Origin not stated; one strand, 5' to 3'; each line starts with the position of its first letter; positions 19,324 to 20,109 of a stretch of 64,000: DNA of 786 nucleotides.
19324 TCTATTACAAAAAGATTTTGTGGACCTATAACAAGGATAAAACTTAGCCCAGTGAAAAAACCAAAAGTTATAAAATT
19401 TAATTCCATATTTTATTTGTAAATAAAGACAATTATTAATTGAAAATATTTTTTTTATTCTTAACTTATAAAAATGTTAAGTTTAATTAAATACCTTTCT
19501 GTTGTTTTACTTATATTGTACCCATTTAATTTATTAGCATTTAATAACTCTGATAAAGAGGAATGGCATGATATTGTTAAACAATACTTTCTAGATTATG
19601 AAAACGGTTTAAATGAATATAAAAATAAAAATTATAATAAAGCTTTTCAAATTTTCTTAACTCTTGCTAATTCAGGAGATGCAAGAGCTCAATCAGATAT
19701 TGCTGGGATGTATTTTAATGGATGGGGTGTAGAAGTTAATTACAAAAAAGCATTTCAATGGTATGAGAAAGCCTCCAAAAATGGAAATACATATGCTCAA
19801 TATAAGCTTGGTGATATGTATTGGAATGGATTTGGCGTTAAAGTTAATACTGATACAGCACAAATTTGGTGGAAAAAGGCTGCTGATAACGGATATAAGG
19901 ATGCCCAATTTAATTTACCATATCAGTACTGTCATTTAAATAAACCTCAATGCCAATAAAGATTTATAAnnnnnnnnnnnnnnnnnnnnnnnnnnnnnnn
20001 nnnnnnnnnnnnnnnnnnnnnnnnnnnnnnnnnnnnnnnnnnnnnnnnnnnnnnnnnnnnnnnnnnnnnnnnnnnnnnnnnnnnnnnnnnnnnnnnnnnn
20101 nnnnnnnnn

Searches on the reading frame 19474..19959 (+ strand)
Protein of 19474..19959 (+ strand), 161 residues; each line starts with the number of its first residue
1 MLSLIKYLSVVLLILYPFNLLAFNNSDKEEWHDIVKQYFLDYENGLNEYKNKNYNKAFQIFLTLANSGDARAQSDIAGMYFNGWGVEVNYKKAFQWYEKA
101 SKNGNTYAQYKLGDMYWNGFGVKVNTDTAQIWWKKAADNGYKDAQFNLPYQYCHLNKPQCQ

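Call 3: search_protein_families(library=pfam, proteins=[window:19474-19959:+], max_evalue=1)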
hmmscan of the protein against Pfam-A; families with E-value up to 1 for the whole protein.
window:19474-19959:+ (161 aa): 2 families
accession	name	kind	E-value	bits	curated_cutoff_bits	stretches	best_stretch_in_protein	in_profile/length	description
PF08238.18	Sel1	-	7.9e-23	80.5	30.7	2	107-141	2-36/36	Sel1 repeat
PF17004.11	SRP_TPR_like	-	0.15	12.6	35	1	41-102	41-95/109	Putative TPR-like repeat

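Call 4: search_protein_families(library=ncbifam, proteins=[window:19474-19959:+], max_evalue=1)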
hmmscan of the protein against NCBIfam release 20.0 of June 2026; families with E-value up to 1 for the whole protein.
window:19474-19959:+ (161 aa): 5 families
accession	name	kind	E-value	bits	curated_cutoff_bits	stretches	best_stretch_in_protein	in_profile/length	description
NF033786.1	phenyl_MerG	equivalog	2.5e-12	47.2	350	2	98-152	57-111/217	phenylmercury resistance protein MerG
NF038194.1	AlgK_TPR_lipo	equivalog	2.5e-06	26.4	700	1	70-152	298-379/448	alginate biosynthesis TPR repeat lipoprotein AlgK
NF045484.1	TransRegExoR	equivalog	4.3e-05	22.9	450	2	42-104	47-109/267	exopolysaccharide production regulator ExoR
NF045935.1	MSC_0621_epsi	exception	0.015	15.4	42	1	20-64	19-63/144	MSC_0621 family F1-like ATPase epsilon subunit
NF047621.1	FlgprotMotXVib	equivalog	0.019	14.5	330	1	84-148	84-150/211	flagellar protein MotX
